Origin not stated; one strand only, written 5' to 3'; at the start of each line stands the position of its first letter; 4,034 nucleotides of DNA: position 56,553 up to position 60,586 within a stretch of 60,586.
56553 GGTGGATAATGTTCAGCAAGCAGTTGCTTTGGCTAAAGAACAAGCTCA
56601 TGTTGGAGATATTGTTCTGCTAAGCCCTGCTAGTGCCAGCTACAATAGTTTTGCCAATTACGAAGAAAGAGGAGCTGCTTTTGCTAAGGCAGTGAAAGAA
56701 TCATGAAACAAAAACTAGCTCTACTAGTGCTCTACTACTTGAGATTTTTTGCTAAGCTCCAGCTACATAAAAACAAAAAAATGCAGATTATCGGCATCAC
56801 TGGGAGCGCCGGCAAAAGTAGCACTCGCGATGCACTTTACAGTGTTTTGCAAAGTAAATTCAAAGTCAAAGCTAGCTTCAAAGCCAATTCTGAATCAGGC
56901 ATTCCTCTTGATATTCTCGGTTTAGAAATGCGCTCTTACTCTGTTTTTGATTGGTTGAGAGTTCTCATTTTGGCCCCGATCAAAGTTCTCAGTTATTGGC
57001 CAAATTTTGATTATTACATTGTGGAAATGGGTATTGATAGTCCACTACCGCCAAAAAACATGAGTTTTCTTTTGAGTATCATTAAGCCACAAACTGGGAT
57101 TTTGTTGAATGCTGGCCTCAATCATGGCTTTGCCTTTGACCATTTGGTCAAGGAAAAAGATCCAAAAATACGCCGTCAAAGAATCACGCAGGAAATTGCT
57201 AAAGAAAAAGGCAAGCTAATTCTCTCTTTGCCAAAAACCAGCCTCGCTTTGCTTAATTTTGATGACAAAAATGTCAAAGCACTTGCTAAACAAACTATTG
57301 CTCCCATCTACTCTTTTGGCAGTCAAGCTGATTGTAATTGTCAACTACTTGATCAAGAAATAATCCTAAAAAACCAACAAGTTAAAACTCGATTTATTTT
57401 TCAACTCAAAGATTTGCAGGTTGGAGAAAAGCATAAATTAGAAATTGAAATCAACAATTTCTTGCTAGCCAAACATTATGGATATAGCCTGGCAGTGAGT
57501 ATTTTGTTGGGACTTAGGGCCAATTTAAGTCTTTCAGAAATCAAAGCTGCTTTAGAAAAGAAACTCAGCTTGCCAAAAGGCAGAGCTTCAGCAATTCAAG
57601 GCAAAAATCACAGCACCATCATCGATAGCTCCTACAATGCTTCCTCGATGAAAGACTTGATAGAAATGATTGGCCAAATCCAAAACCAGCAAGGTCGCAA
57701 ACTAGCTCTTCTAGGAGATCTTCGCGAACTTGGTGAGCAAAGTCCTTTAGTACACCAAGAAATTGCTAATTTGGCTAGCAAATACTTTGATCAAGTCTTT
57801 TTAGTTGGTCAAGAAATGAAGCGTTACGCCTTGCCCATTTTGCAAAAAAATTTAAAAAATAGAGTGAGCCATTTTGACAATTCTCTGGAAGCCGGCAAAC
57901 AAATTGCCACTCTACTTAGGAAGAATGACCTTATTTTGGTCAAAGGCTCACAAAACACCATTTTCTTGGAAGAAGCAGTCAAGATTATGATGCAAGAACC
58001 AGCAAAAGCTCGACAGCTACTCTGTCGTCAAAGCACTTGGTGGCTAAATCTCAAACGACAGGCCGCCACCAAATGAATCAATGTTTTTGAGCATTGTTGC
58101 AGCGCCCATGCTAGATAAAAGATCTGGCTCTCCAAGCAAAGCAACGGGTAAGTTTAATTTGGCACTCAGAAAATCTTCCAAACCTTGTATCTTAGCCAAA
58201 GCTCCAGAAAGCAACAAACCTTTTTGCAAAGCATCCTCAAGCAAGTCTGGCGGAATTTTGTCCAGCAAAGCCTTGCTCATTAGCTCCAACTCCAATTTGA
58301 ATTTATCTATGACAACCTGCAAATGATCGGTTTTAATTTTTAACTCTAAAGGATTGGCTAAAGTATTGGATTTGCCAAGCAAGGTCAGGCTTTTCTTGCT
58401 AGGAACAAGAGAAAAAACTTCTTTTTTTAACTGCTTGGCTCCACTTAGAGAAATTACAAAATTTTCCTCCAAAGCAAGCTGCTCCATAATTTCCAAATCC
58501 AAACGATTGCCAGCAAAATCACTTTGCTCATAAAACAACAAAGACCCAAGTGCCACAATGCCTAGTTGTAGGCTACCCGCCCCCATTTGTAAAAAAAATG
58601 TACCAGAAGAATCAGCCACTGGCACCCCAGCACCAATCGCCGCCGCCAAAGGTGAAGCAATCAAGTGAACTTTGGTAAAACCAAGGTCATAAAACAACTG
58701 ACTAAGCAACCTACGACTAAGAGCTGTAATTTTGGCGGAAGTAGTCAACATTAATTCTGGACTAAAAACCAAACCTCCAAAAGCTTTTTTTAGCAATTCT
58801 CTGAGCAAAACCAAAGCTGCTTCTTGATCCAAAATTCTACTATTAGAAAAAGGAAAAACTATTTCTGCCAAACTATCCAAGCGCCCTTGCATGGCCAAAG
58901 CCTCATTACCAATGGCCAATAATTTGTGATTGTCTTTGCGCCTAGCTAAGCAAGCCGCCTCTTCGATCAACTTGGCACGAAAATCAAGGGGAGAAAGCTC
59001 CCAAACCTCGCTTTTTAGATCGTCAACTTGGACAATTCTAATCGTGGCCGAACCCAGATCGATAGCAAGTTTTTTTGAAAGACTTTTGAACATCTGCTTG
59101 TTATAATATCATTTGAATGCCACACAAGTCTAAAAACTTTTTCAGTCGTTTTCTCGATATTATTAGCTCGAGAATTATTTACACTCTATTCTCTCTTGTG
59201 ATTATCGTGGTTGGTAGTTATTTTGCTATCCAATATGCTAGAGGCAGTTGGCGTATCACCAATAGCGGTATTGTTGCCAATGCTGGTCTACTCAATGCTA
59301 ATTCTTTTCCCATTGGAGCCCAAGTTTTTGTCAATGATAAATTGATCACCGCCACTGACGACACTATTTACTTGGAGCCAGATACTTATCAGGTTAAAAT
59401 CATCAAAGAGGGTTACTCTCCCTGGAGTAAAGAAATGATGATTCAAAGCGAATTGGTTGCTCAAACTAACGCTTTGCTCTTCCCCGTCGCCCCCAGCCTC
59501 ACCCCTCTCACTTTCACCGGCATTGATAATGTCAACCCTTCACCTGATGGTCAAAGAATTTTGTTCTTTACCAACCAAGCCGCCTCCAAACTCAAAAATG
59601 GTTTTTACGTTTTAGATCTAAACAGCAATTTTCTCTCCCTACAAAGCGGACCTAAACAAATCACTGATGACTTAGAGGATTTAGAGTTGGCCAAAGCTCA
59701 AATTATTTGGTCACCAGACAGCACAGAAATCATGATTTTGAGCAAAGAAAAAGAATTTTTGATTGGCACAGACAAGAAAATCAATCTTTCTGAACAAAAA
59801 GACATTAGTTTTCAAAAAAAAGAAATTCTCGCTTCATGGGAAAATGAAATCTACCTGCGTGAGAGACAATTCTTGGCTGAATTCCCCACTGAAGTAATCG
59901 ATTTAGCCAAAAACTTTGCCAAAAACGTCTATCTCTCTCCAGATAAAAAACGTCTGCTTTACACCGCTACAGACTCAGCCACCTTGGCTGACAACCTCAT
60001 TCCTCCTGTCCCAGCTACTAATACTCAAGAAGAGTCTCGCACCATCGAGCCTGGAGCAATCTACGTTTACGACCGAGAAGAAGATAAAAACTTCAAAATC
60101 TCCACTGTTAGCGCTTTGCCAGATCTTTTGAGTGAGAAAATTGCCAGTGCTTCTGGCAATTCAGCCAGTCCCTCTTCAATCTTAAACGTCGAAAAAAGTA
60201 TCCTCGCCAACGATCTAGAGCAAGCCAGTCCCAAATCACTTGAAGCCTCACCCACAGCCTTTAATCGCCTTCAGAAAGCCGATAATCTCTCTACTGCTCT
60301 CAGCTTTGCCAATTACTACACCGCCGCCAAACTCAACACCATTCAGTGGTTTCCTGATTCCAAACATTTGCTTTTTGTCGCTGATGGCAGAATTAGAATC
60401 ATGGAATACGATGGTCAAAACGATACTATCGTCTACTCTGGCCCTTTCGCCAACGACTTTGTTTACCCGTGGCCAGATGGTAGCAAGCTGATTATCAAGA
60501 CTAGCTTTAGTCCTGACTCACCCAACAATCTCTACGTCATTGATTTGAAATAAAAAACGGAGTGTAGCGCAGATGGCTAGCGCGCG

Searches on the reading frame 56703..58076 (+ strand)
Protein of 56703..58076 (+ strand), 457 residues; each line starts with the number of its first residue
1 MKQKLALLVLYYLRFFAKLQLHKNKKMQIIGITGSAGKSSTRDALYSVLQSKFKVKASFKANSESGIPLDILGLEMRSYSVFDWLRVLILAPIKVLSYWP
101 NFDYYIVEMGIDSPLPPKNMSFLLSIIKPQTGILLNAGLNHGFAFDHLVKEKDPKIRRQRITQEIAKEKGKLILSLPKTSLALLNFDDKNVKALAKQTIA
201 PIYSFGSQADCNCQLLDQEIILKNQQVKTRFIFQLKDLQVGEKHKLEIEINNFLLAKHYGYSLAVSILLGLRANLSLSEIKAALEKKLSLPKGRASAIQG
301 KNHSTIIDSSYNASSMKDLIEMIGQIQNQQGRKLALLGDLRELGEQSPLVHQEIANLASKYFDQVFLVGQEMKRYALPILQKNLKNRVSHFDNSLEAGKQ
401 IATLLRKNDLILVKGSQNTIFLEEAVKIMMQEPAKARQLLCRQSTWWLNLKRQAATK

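Call 76: search_protein_families(library=pfam, proteins=[window:56703-58076:+], max_evalue=0.0001)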
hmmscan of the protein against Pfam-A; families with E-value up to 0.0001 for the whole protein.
window:56703-58076:+ (457 aa): 2 families
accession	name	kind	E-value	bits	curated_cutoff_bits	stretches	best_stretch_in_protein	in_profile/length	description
PF02875.26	Mur_ligase_C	-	6.3e-12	46.9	28.4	1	293-416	1-126/127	Mur ligase, glutamate ligase domain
PF08245.18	Mur_ligase_M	-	4.5e-09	37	24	0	163-240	100-180/200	Mur ligase middle domain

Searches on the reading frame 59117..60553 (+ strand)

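Call 76: search_protein_families(library=pfam, proteins=[window:59117-60553:+], max_evalue=0.0001)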
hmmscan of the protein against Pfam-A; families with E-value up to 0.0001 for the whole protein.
window:59117-60553:+ (478 aa): 1 family
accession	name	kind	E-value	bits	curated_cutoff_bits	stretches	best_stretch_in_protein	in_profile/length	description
PF08308.17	PEGA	-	2.1e-07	31.2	20.8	1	61-112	6-58/71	PEGA domain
